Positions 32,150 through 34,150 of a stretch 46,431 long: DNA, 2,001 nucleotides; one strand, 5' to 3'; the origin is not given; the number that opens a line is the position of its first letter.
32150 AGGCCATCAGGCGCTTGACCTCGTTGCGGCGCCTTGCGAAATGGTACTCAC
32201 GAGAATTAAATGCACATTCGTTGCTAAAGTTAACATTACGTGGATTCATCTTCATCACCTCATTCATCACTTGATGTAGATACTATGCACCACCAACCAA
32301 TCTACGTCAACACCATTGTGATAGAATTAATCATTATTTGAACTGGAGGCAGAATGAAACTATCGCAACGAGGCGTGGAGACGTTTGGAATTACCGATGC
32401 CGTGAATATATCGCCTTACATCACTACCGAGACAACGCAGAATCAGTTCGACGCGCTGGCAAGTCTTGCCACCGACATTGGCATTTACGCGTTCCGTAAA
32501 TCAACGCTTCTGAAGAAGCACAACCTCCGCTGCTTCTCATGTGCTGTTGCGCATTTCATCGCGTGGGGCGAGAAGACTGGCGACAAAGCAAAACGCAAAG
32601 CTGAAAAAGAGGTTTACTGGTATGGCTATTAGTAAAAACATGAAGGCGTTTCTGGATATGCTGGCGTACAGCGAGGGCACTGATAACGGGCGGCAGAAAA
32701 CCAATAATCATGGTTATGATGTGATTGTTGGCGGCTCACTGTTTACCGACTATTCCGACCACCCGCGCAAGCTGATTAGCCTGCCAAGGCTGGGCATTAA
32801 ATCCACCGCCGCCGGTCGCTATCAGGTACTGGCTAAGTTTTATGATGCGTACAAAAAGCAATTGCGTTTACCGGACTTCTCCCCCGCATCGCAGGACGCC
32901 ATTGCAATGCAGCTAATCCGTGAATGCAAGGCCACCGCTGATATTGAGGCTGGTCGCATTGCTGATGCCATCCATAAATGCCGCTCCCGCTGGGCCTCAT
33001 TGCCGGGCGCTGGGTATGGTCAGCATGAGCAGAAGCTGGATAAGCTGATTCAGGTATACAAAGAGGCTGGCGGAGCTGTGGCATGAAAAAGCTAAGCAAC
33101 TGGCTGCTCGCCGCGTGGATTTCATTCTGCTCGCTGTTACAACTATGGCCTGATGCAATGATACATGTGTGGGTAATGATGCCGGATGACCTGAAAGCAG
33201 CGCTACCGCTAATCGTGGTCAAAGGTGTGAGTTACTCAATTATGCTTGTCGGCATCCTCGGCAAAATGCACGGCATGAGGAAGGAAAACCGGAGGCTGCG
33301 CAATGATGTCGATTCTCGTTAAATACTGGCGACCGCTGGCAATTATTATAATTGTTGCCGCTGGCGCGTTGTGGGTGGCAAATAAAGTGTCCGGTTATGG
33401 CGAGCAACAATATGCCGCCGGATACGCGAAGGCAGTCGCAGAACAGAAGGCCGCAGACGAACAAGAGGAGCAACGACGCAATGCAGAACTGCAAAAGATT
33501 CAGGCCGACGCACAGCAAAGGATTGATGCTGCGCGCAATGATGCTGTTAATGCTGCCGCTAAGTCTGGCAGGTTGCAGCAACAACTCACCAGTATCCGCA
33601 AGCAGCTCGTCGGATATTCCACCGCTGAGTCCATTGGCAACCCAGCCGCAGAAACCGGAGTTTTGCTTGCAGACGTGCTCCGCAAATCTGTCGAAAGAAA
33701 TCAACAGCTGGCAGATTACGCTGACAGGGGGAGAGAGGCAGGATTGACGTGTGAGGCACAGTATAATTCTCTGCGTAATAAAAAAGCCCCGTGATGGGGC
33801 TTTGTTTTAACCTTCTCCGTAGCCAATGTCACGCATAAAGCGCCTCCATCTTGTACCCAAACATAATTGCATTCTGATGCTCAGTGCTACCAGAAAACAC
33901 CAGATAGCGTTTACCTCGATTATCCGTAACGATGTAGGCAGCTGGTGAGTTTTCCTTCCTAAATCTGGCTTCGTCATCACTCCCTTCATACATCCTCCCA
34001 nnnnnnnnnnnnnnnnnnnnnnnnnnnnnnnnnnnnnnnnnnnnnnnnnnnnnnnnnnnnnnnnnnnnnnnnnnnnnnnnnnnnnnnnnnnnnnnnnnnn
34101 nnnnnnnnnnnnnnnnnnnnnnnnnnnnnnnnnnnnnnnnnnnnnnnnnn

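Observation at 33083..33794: Lysis cassette has atypical order and location: endolysin, then a 2-TMD membrane protein, then embedded Rz/Rz1, placed between head genes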

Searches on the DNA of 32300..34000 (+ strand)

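Call 3: search_dna_similar(query=window:32300-34000:+, collection=phages, mode=near, max_rows=25)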
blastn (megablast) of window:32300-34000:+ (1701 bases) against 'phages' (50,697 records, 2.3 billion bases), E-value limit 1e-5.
Records with a match: 160; places in all: 163; records where one place covers at least 80% of the query: 57.
Best place of each record, by identity: >=99% 1; 95-99% 1; 90-95% 122; 80-90% 35; 60-80% 1.
By first word of the organism name: Salmonella 127; Escherichia 19; Shigella 4; Klebsiella 4; Aeromonas 2; Vibrio 2; Acinetobacter 1; Citrobacter 1.
By host as written in the record: - 70; Escherichia coli 10; Salmonella enterica 9; Salmonella enterica subsp. enterica serovar Typhimurium 9; Salmonella sp. 8; Klebsiella pneumoniae 6; Salmonella enterica subsp. enterica serovar Enteritidis 4; Salmonella enterica subsp. enterica serovar Typhi 3; and 28 more.
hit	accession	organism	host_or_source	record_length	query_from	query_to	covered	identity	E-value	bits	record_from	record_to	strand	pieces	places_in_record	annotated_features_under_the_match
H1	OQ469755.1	Salmonella phage vB_SenS_ST1UNAM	Salmonella sp.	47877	1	1701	100%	99.6%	0e+0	3103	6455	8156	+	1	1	spanin | lysozyme-like superfamily protein | lysozyme | holin | hypothetical protein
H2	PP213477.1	Escherichia phage vB_Eco_ZCEC08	Escherichia coli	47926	1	1701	100%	96.9%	0e+0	2871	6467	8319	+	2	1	lysin | lysozyme (x2) | holin | hypothetical protein (x2)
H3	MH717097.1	Escherichia phage C1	Escherichia coli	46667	1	1512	88%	92.3%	0e+0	2134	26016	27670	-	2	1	tail protein | endolysin | putative lysozyme | hypothetical protein (x2)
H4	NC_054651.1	Escherichia phage C1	Escherichia coli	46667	1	1512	88%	92.3%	0e+0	2134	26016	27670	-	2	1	Rz-like spanin | endolysin (x2) | holin | hypothetical protein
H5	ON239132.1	Escherichia phage S192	Escherichia coli 192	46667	1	1503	88%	92.4%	0e+0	2134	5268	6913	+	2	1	tail protein | lysin | lysozyme | hypothetical protein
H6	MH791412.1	Salmonella phage SeSz-2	Salmonella enterica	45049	1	1512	89%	91.4%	0e+0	2073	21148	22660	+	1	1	tail protein | lysozyme | putative lysozyme | hypothetical protein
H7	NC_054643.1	Salmonella phage SeSz-2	Salmonella enterica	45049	1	1512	89%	91.4%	0e+0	2073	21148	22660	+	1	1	Rz-like spanin | endolysin (x2) | holin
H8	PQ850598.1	Escherichia phage ClaudiaMuster_Bas77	Escherichia coli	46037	1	1508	89%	91.5%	0e+0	2078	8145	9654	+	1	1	Rz-like spanin | endolysin (x2) | holin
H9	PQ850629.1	Escherichia phage SusanneMuster_Bas79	Escherichia coli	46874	1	1508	89%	91.5%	0e+0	2073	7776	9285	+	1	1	Rz-like spanin | endolysin (x2) | holin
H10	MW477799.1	Salmonella phage vB_Se_STGO-35-1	Salmonella enterica subsp. enterica ...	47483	1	1510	89%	91.3%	0e+0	2058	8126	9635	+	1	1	DUF2514 protein of unknown function | lysin | lysozyme | putative holin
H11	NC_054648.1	Salmonella phage vB_Se_STGO-35-1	Salmonella enterica subsp. enterica ...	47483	1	1510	89%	91.3%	0e+0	2058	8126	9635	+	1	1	Rz-like spanin | endolysin (x2) | holin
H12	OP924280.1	Salmonella phage vB_Se_EI_sp1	Salmonella enterica subsp. enterica ...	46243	1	1510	89%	91.3%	0e+0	2058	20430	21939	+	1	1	record has no annotation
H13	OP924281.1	Salmonella phage vB_Se_EI_sp2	Salmonella enterica subsp. enterica ...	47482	1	1510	89%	91.3%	0e+0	2058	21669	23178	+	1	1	record has no annotation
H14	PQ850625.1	Escherichia phage SandraMuster_Bas78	Escherichia coli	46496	1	1508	89%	91.3%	0e+0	2056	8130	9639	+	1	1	Rz-like spanin | endolysin (x2) | holin | hypothetical protein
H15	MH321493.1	Salmonella phage Skate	Salmonella enterica subsp. enterica ...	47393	1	1512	89%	90.6%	0e+0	2001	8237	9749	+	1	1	I-spanin | endolysin/transglycosylase | endolysin/glycosidase | O-spanin | class II holin | and 3 other names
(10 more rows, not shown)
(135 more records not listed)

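Call 5: get_annotated_region(hit=H15, flank=4000)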
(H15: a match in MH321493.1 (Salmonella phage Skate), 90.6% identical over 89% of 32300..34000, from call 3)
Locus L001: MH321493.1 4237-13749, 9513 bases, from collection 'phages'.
description: Salmonella phage Skate, complete genome.
organism: Salmonella phage Skate (NCBI taxid 2234035)
taxonomy: Viruses; Duplodnaviria; Heunggongvirae; Uroviricota; Caudoviricetes; Skatevirus; Skatevirus skate
host: Salmonella enterica subsp. enterica serovar Typhimurium; source: soil in the cattle holding pen of cattle harvest facility; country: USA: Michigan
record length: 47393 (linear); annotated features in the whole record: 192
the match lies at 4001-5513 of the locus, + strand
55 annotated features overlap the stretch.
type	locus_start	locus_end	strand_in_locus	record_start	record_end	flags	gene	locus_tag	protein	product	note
CDS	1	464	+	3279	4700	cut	-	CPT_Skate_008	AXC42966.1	portal protein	-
regulatory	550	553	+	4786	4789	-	-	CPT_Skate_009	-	ribosome_binding_site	CPT_Skate_009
CDS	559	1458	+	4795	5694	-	-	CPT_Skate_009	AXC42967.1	hypothetical protein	-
regulatory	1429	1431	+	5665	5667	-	-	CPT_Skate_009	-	ribosome_binding_site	CPT_Skate_010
CDS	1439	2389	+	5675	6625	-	-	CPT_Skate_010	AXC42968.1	head morphogenesis protein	-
regulatory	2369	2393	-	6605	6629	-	-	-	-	terminator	-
CDS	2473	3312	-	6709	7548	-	-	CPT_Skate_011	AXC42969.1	hypothetical protein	-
CDS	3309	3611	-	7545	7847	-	-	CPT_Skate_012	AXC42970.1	hypothetical protein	-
regulatory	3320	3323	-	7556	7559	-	-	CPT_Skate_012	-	ribosome_binding_site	CPT_Skate_011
regulatory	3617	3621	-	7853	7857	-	-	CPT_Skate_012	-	ribosome_binding_site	CPT_Skate_012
CDS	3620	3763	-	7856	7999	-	-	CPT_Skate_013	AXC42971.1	hypothetical protein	-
CDS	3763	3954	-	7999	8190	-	-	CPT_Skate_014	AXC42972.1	hypothetical protein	-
regulatory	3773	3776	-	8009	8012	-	-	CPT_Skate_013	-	ribosome_binding_site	CPT_Skate_013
regulatory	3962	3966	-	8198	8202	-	-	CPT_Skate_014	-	ribosome_binding_site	CPT_Skate_014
regulatory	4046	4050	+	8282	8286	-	-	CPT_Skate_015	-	ribosome_binding_site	CPT_Skate_015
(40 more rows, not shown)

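Call 6: get_annotated_region(hit=H1, flank=4000)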
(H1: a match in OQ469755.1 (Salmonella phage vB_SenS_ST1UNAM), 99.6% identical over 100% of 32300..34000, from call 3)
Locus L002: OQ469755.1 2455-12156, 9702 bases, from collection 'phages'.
description: Salmonella phage vB_SenS_ST1UNAM, complete genome.
organism: Salmonella phage vB_SenS_ST1UNAM (NCBI taxid 3032359)
taxonomy: Viruses; Duplodnaviria; Heunggongvirae; Uroviricota; Caudoviricetes
host: Salmonella sp.; source: sewage; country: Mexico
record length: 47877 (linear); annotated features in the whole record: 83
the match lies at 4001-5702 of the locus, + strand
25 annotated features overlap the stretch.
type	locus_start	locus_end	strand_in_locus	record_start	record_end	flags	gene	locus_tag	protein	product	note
CDS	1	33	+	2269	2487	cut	-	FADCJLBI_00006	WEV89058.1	hypothetical protein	-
CDS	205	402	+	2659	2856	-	-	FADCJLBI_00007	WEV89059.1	hypothetical protein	-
CDS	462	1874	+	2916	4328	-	-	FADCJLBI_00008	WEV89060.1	portal protein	-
CDS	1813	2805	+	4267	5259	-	-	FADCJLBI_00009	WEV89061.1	minor capsid protein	-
CDS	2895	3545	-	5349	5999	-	-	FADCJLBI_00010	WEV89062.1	hypothetical protein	-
CDS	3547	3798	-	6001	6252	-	-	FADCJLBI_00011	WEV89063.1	hypothetical protein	-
CDS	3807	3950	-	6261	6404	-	-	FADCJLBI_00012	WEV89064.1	hypothetical protein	-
CDS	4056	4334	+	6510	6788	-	-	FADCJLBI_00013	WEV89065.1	lysozyme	-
CDS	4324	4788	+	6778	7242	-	-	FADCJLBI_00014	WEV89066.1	lysozyme-like superfamily protein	-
CDS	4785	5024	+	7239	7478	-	-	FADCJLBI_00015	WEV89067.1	holin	-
CDS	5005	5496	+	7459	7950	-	-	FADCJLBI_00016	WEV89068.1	spanin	-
CDS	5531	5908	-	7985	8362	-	-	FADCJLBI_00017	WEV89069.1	hypothetical protein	-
CDS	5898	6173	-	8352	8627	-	-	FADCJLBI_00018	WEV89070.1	hypothetical protein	-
CDS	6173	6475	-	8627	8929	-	-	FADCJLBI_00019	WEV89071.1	hypothetical protein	-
CDS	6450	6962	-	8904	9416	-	-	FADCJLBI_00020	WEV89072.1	zinc-binding loop region of homing endonuclease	-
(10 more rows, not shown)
